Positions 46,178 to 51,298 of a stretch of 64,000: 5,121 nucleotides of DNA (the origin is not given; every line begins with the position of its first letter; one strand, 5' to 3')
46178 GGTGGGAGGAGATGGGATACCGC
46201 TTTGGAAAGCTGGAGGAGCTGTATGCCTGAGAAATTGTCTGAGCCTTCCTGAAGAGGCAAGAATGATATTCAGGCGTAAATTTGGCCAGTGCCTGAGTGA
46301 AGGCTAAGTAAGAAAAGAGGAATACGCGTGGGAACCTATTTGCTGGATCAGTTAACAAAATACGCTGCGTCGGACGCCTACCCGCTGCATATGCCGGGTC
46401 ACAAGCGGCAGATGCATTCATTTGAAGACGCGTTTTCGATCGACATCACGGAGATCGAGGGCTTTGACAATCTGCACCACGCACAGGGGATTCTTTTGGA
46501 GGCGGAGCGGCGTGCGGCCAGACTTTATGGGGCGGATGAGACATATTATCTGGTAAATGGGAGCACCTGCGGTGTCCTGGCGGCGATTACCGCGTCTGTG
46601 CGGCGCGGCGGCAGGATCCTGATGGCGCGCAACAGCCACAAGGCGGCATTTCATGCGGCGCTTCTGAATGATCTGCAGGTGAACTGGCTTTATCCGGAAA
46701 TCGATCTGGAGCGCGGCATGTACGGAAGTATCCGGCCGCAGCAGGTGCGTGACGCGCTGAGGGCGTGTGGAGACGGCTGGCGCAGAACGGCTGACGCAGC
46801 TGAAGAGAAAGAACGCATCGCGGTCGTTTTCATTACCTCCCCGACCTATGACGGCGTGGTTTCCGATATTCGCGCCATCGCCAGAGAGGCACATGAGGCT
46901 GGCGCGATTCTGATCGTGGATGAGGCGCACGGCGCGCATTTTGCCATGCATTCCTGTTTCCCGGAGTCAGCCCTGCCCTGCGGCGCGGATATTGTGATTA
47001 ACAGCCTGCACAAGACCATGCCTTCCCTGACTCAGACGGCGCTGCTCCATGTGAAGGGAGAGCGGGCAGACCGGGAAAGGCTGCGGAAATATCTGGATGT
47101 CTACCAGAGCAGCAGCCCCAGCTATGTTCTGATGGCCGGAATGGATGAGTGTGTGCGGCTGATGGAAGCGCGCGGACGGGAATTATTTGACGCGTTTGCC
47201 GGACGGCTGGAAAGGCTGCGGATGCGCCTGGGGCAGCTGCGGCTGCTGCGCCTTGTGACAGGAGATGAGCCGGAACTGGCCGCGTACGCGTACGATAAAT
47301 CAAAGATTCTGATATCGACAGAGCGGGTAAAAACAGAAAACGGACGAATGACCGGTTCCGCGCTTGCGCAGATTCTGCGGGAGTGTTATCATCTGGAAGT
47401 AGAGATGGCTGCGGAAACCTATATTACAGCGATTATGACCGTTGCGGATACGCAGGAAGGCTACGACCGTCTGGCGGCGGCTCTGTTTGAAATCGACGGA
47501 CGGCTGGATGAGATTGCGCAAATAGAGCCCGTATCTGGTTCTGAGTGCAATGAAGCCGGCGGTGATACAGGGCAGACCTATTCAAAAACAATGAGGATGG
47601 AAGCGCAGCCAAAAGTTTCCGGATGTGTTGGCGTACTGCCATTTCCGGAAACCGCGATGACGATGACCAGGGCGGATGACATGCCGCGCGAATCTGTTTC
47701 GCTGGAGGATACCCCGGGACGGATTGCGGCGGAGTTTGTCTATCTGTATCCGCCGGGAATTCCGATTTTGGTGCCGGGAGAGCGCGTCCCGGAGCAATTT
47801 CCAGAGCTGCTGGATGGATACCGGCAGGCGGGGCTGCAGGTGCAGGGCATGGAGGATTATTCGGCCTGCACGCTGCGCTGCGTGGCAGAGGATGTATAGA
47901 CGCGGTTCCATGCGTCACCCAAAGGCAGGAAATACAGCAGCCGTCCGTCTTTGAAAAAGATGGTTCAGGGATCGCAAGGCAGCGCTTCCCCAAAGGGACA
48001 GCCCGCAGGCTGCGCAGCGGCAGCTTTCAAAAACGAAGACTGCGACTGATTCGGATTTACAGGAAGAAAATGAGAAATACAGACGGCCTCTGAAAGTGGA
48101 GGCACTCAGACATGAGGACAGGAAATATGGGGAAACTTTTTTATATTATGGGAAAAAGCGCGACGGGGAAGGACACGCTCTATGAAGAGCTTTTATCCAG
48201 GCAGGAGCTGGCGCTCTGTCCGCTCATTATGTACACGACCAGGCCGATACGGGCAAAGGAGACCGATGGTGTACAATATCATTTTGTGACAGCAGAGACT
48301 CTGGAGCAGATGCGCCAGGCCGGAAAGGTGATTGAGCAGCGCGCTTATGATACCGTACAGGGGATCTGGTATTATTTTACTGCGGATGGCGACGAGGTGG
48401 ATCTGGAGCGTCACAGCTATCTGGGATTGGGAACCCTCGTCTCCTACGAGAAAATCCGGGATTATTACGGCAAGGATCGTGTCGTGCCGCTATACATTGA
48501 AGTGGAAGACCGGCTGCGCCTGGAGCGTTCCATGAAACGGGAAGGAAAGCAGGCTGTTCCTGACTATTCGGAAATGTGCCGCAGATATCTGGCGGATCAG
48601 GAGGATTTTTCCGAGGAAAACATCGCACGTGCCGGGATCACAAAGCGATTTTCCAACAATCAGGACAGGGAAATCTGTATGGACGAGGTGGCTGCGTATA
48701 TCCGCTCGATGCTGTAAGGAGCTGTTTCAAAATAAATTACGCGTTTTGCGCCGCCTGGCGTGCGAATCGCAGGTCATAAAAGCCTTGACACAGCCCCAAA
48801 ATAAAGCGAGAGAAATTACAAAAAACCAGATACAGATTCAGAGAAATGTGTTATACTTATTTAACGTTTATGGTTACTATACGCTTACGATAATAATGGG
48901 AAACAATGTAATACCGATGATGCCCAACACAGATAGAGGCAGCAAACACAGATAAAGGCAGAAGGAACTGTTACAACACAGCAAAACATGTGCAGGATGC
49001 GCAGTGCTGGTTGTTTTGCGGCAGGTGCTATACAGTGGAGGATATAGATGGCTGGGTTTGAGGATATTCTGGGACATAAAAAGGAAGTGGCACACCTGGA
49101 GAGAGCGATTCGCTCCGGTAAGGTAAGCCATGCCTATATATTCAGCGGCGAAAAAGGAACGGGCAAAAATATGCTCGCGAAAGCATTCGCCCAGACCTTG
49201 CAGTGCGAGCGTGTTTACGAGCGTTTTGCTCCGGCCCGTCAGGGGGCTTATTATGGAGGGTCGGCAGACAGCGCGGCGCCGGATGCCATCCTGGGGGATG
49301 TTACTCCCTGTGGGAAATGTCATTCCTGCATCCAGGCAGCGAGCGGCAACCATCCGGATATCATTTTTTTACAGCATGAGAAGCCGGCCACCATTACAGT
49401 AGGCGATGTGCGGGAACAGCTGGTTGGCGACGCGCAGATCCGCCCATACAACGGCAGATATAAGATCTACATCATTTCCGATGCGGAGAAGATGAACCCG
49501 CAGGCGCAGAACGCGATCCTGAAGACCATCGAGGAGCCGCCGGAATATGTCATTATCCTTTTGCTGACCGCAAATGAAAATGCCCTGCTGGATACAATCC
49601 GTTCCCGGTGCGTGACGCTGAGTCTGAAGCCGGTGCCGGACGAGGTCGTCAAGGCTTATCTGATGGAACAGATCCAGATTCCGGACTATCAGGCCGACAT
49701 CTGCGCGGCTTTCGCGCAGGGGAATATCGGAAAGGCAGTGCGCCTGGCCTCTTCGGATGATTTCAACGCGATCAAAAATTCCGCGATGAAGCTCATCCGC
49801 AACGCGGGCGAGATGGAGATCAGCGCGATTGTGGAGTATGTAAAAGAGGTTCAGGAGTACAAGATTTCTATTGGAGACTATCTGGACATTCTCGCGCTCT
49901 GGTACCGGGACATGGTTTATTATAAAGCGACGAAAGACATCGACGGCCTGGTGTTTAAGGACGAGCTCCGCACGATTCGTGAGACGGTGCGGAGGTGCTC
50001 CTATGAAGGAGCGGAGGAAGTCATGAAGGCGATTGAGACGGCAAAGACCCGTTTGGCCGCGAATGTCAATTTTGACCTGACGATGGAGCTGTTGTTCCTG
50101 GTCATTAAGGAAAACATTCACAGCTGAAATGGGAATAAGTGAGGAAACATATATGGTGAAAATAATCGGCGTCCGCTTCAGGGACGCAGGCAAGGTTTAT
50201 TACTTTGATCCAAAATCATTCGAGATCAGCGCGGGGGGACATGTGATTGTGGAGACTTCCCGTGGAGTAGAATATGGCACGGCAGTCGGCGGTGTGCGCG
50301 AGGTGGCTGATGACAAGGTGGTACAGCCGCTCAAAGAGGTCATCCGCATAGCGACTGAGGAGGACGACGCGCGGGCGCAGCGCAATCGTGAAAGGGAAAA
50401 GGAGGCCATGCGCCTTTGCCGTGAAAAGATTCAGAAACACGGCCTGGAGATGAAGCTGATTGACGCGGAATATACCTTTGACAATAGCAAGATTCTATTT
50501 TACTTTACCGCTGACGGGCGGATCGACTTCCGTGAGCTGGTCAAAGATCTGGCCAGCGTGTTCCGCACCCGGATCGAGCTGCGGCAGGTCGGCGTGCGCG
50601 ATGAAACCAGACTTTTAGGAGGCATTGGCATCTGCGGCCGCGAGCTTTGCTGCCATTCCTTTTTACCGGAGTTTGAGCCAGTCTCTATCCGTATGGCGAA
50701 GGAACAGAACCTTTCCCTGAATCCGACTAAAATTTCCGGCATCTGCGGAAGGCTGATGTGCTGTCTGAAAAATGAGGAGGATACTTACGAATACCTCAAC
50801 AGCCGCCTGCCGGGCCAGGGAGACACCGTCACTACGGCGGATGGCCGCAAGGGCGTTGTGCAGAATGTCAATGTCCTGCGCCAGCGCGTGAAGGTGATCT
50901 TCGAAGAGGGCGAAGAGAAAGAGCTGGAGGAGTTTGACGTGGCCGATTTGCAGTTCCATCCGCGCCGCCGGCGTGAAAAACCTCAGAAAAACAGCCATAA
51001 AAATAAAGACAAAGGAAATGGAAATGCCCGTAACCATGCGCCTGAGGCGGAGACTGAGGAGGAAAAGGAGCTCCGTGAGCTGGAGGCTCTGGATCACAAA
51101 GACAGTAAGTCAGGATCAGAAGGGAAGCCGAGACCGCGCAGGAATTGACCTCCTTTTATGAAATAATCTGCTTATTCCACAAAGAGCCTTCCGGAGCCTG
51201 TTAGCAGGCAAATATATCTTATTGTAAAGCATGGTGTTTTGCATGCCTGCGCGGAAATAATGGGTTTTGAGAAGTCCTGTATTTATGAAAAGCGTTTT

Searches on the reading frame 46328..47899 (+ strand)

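Call 77: search_protein_families(library=pfam, proteins=[window:46328-47899:+], max_evalue=0.00001)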
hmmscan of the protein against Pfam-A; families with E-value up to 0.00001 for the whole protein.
window:46328-47899:+ (523 aa): 2 families
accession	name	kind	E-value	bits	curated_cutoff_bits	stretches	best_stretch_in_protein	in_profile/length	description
PF01276.26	OKR_DC_1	-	5.2e-55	187.3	27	1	5-304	3-317/417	Orn/Lys/Arg decarboxylase, major domain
PF03711.20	OKR_DC_1_C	-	6.7e-10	39.8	24.2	1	453-490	62-99/132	Orn/Lys/Arg decarboxylase, C-terminal domain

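Call 78: search_protein_families(library=padloc, proteins=[window:46328-47899:+], max_evalue=0.001)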
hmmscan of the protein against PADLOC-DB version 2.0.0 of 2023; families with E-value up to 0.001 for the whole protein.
window:46328-47899:+ (523 aa): 0 families

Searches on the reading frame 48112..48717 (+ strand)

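Call 77: search_protein_families(library=pfam, proteins=[window:48112-48717:+], max_evalue=0.00001)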
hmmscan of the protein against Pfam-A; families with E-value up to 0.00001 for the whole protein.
window:48112-48717:+ (201 aa): 1 family
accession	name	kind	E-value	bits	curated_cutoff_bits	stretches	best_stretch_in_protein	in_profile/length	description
PF00625.27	Guanylate_kin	-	3.2e-13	50.2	25.2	1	8-79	3-74/182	Guanylate kinase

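Call 78: search_protein_families(library=padloc, proteins=[window:48112-48717:+], max_evalue=0.001)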
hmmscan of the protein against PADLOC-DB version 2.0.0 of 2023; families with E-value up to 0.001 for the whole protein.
window:48112-48717:+ (201 aa): 0 families

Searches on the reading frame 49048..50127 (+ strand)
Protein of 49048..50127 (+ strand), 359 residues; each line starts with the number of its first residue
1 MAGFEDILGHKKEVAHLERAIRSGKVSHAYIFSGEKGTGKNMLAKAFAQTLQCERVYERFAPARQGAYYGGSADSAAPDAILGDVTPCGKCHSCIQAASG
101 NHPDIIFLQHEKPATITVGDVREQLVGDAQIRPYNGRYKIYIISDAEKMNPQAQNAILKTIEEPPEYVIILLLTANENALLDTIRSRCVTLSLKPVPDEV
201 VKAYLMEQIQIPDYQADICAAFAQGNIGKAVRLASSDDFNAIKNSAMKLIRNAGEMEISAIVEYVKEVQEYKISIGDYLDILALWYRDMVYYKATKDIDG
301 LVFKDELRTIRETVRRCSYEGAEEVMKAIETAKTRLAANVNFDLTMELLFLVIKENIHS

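Call 77: search_protein_families(library=pfam, proteins=[window:49048-50127:+], max_evalue=0.00001)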
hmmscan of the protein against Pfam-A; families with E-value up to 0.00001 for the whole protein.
window:49048-50127:+ (359 aa): 1 family
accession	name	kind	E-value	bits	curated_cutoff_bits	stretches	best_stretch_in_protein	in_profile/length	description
PF13177.12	DNA_pol3_delta2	-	4e-53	180.1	27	2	85-196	51-160/161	DNA polymerase III, delta subunit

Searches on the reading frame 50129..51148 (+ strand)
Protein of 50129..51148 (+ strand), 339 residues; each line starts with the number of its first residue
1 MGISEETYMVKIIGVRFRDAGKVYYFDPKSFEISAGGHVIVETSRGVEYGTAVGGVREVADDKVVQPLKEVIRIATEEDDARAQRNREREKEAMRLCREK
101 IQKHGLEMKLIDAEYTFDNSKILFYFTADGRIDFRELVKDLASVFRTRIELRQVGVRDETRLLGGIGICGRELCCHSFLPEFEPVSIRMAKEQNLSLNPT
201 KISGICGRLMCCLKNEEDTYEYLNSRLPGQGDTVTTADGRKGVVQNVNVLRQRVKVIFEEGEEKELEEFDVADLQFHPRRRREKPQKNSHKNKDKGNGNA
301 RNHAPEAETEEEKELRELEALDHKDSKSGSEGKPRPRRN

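Call 77: search_protein_families(library=pfam, proteins=[window:50129-51148:+], max_evalue=0.00001)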
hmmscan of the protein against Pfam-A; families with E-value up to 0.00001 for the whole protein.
window:50129-51148:+ (339 aa): 1 family
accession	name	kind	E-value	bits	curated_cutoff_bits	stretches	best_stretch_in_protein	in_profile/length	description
PF04468.17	PSP1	-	1.3e-38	131.6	27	1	69-154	1-86/86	PSP1 C-terminal conserved region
